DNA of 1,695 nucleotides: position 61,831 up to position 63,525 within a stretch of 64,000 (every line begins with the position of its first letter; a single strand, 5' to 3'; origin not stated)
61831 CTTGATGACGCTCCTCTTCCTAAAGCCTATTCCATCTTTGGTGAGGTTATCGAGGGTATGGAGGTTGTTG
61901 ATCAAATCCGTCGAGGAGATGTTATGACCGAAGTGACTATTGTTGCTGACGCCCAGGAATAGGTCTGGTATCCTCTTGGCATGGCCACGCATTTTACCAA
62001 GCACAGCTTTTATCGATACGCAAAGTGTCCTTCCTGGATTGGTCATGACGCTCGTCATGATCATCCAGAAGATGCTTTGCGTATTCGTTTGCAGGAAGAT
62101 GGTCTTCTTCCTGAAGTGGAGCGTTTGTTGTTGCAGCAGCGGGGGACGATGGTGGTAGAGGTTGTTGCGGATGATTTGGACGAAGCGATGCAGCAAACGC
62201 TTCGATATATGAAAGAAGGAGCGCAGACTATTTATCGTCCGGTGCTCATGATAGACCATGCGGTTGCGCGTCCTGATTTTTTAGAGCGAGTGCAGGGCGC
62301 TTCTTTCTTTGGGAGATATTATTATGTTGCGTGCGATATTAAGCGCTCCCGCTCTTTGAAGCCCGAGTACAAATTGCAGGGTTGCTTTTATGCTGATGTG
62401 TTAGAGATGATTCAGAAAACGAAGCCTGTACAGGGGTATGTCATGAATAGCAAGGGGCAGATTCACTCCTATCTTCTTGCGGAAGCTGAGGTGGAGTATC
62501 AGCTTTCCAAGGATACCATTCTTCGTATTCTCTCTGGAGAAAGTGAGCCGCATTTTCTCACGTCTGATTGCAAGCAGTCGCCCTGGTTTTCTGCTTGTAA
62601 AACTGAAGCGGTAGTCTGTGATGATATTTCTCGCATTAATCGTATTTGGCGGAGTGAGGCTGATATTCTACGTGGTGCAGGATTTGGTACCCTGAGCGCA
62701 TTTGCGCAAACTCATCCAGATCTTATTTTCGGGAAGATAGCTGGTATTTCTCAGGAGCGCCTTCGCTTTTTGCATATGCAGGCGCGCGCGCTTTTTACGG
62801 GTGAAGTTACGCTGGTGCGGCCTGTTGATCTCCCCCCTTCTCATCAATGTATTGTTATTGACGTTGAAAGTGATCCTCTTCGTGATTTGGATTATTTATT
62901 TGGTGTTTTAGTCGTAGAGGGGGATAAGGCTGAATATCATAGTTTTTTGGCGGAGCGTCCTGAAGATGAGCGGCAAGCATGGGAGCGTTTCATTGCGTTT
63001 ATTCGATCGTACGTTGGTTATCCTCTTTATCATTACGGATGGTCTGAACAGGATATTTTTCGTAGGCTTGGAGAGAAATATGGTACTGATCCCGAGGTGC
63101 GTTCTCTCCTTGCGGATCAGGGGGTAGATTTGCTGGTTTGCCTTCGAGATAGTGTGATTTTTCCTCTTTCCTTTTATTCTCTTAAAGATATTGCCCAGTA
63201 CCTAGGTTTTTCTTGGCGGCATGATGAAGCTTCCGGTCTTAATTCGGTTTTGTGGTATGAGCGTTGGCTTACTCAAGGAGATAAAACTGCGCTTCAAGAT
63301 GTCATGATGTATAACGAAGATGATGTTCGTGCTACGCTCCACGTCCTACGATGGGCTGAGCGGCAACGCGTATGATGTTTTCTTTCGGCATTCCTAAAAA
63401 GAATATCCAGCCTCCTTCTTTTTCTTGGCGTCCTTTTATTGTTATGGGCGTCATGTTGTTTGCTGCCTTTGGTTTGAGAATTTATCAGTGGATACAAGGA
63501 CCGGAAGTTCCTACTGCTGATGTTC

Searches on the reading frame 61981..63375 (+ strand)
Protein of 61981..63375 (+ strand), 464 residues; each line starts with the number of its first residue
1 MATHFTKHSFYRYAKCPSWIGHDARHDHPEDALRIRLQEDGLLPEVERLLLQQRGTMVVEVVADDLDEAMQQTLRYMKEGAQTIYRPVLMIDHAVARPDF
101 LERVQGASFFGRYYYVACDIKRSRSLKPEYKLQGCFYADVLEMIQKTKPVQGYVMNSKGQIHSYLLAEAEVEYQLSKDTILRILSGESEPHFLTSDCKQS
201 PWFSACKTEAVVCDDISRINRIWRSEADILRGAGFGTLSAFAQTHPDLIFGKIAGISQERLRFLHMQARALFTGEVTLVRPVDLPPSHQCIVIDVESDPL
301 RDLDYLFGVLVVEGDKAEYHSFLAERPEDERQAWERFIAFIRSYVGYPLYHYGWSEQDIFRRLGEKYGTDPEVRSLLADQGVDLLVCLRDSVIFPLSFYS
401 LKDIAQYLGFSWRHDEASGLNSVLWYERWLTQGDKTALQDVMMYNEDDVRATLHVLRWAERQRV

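Call 51: find_encoding_contigs(protein=window:61981-63375:+, flank=10000, max_places=2)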
Protein window:61981-63375:+ (464 aa): 5 contigs read that carry it; 2 places shown.
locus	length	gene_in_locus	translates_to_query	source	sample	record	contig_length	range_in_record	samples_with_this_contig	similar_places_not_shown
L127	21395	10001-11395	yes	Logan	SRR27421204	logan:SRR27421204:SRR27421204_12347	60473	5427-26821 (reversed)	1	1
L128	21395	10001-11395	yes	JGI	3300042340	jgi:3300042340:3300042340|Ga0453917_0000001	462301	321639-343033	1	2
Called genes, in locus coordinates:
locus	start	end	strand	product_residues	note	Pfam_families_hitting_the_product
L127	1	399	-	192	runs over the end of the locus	PF01195:Pept_tRNA_hydro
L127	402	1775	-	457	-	PF01926:MMR_HSR1, PF02421:FeoB_N, PF04548:AIG1 (weak), PF00009:GTP_EFTU, PF00350:Dynamin_N (weak), PF01926:MMR_HSR1, PF02421:FeoB_N, PF14714:KH_dom-like, +5 more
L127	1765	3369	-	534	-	PF03816:LytR_cpsA_psr, PF13399:LytR_C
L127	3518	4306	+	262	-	PF04402:SIMPL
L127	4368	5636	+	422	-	PF03952:Enolase_N, PF07476:MAAL_C (faint), PF00113:Enolase_C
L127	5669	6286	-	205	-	PF01726:LexA_DNA_bind, PF13412:HTH_24 (weak), PF00717:Peptidase_S24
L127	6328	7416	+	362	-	PF00438:S-AdoMet_synt_N, PF02772:S-AdoMet_synt_M, PF02773:S-AdoMet_synt_C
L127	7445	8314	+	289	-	-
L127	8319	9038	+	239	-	-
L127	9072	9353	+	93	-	-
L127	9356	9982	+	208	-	PF00160:Pro_isomerase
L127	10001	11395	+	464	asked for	PF13482:RNase_H_2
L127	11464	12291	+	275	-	PF13529:Peptidase_C39_2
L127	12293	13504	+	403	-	PF13742:tRNA_anti_2, PF01336:tRNA_anti-codon (weak), PF02601:Exonuc_VII_L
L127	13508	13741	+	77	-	PF02609:Exonuc_VII_S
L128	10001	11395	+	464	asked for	PF13482:RNase_H_2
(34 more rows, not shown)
